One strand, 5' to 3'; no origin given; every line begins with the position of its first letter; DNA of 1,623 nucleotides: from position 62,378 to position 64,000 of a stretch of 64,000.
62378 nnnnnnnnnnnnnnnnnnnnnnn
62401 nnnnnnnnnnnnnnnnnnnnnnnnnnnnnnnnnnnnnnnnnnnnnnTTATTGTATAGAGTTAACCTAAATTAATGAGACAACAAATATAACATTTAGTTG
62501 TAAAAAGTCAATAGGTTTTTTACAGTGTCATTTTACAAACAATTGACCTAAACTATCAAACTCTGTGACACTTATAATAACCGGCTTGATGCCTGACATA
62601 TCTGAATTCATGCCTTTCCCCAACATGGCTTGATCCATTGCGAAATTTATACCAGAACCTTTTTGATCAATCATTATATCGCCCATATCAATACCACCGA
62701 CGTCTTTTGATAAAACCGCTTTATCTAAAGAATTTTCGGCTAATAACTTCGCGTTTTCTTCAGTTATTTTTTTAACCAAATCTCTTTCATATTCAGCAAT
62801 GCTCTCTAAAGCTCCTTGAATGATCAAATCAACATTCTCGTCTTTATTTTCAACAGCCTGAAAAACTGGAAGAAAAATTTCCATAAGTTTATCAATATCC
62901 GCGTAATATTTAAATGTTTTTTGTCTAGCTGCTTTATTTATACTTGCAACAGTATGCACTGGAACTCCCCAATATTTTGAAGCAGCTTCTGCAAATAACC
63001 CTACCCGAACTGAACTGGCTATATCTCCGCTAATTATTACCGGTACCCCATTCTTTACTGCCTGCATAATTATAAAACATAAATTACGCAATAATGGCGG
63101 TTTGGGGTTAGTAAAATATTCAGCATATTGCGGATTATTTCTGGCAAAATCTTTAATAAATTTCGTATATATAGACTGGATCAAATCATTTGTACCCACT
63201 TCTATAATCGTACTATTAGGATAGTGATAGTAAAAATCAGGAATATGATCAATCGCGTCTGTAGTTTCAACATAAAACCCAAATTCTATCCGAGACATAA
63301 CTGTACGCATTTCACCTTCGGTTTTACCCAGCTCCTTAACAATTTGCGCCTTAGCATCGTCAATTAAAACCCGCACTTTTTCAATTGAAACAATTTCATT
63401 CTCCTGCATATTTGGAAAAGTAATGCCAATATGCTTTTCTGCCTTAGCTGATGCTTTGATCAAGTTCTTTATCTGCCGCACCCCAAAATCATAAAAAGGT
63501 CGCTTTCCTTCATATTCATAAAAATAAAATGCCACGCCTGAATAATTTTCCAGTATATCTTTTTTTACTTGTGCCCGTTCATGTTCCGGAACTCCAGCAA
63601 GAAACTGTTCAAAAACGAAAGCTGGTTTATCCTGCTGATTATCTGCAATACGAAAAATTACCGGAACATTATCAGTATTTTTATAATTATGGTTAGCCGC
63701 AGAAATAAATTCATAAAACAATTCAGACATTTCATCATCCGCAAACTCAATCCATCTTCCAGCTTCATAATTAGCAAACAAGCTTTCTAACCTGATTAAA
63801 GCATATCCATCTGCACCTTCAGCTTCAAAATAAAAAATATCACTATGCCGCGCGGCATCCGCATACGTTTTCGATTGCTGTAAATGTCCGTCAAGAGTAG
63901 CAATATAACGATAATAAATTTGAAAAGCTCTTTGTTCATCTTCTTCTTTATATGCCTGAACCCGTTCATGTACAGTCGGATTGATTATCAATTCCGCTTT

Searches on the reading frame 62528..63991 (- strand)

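Call 27: search_protein_families(library=pfam, proteins=[window:62528-63991:-], max_evalue=0.0001)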
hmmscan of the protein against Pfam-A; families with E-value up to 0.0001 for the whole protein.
window:62528-63991:- (487 aa): 1 family
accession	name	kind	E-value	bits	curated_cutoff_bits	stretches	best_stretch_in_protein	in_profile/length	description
PF02896.24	PEP-utilizers_C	-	1.1e-13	51.5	22.8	1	38-356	18-289/293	PEP-utilising enzyme, PEP-binding domain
